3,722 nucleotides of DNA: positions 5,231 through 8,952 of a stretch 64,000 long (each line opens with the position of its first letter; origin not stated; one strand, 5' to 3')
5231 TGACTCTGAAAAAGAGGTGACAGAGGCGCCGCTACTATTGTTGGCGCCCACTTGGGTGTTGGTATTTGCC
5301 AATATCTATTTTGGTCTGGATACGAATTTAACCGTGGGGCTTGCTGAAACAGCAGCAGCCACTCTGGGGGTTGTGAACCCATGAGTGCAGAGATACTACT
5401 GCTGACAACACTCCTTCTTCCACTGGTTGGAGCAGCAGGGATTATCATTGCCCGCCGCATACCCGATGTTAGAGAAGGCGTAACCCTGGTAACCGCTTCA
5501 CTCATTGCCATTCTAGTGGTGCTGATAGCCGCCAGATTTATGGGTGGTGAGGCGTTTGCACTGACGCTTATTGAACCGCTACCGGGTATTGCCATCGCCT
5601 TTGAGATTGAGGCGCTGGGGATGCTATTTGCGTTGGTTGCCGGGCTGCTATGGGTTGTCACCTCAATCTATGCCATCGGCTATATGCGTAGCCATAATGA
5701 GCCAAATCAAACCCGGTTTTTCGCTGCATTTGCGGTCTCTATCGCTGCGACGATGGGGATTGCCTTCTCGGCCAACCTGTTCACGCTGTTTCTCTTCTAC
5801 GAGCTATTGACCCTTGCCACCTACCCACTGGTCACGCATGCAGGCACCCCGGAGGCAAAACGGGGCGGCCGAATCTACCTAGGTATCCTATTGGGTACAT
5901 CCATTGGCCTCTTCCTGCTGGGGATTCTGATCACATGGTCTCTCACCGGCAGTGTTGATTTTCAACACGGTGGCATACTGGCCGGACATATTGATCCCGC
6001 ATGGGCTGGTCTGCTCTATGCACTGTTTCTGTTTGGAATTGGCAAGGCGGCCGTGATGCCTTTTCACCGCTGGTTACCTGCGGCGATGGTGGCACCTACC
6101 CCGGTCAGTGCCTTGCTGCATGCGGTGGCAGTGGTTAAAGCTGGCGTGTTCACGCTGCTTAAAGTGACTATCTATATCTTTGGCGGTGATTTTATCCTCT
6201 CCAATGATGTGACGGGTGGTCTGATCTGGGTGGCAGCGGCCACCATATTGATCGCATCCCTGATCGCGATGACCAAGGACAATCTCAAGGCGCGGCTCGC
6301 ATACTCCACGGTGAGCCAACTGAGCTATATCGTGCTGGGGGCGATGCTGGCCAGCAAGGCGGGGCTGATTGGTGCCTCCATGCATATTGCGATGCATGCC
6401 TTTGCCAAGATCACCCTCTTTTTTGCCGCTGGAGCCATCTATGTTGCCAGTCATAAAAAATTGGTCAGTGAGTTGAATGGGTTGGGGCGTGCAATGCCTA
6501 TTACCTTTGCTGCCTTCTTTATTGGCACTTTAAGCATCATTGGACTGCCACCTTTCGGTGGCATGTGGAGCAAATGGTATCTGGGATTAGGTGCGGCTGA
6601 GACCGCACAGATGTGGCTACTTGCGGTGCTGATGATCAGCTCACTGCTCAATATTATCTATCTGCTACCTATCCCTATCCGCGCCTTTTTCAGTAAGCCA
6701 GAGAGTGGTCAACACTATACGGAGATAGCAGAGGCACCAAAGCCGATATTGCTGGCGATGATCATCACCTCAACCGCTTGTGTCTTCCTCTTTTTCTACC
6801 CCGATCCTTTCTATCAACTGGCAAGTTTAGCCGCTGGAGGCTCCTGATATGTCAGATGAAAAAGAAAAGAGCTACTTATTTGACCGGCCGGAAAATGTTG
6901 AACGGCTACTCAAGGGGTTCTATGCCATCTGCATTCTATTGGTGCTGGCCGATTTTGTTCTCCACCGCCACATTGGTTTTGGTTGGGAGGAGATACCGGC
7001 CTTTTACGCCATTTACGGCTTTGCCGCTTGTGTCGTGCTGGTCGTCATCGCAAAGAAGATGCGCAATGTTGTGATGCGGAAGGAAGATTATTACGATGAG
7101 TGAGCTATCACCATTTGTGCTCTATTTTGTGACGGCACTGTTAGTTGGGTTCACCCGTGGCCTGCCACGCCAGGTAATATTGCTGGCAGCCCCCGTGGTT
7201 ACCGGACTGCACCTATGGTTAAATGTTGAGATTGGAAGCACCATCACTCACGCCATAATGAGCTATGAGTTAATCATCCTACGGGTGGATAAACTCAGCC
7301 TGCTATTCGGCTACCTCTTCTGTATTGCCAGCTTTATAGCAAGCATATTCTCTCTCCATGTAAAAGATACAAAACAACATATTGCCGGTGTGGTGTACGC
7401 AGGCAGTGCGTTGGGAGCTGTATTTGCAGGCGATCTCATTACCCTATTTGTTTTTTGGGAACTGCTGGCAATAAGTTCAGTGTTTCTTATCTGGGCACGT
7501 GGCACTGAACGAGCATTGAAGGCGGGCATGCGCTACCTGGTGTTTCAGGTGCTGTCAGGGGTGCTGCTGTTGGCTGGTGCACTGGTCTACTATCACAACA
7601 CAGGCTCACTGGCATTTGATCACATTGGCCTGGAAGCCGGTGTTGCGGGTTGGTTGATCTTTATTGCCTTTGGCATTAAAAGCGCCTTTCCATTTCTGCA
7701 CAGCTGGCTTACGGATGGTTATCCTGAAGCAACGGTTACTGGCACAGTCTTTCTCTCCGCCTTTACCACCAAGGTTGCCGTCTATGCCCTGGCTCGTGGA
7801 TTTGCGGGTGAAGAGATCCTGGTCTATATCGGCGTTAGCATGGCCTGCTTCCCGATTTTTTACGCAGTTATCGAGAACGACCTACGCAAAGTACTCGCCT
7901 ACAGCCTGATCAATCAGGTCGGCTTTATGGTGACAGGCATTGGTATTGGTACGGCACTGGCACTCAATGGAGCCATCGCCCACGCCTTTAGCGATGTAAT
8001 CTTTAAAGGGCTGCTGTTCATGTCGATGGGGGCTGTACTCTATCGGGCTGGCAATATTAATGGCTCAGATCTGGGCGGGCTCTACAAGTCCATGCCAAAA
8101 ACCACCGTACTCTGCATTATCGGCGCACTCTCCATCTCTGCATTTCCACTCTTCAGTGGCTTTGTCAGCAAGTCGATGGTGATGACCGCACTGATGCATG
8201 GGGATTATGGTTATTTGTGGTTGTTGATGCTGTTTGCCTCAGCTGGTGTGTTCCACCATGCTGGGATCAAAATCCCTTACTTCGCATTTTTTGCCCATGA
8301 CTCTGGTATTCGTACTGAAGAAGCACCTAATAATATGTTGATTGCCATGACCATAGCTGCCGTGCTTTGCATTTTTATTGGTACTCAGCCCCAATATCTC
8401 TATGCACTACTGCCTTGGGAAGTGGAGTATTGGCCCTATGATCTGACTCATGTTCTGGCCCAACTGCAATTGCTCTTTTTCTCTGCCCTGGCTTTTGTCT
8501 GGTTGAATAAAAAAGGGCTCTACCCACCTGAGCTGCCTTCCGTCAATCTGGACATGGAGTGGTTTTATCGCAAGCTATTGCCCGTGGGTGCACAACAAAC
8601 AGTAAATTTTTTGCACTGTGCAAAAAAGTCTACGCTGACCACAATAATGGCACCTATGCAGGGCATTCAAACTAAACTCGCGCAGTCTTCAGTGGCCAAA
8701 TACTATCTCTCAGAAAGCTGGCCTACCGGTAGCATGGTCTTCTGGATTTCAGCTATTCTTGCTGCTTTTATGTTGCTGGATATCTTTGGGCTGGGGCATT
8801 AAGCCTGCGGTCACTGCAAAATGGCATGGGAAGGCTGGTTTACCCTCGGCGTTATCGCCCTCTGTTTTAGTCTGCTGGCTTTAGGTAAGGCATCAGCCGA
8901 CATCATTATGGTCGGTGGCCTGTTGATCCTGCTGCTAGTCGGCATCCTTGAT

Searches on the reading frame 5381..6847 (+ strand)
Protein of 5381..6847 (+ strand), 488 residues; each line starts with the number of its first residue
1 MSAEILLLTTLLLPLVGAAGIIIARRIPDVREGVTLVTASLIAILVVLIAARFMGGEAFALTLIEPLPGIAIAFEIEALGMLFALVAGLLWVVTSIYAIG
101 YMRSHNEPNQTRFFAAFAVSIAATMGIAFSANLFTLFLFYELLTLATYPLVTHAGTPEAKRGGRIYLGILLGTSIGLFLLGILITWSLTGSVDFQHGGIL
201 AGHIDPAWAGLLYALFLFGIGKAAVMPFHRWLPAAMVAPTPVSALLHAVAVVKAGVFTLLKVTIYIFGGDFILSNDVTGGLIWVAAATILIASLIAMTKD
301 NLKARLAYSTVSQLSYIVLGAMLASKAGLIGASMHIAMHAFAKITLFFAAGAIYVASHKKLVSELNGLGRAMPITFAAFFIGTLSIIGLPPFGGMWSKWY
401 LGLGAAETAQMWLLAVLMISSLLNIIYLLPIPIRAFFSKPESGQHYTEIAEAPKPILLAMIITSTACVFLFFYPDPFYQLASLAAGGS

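Call 55: search_protein_families(library=pfam, proteins=[window:5381-6847:+], max_evalue=0.00001)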
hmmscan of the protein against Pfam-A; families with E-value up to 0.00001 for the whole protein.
window:5381-6847:+ (488 aa): 1 family
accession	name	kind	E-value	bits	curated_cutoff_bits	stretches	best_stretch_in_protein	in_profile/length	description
PF00361.26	Proton_antipo_M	-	2.4e-52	178.4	21.5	1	130-423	1-293/294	NADH:quinone oxidoreductase/Mrp antiporter, TM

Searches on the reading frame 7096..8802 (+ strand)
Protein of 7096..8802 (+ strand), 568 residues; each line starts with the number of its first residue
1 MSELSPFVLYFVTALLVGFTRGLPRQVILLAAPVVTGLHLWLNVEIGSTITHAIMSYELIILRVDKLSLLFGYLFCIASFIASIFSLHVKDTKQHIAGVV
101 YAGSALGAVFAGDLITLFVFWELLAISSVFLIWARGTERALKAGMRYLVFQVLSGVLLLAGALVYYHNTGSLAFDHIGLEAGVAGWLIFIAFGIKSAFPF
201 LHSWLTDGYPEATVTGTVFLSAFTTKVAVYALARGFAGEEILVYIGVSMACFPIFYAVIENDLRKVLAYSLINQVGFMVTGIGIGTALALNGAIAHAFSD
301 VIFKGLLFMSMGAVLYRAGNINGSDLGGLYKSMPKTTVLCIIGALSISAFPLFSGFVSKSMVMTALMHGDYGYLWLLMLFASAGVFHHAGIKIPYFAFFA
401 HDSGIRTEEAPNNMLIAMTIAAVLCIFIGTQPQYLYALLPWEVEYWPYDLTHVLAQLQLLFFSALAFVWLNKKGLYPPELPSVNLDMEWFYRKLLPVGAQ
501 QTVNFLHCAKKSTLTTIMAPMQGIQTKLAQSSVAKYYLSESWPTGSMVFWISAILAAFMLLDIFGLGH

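Call 55: search_protein_families(library=pfam, proteins=[window:7096-8802:+], max_evalue=0.00001)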
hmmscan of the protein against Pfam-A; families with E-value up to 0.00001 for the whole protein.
window:7096-8802:+ (568 aa): 1 family
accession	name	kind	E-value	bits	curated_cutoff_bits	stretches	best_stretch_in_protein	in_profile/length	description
PF00361.26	Proton_antipo_M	-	6.3e-44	150.8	21.5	1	111-382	1-291/294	NADH:quinone oxidoreductase/Mrp antiporter, TM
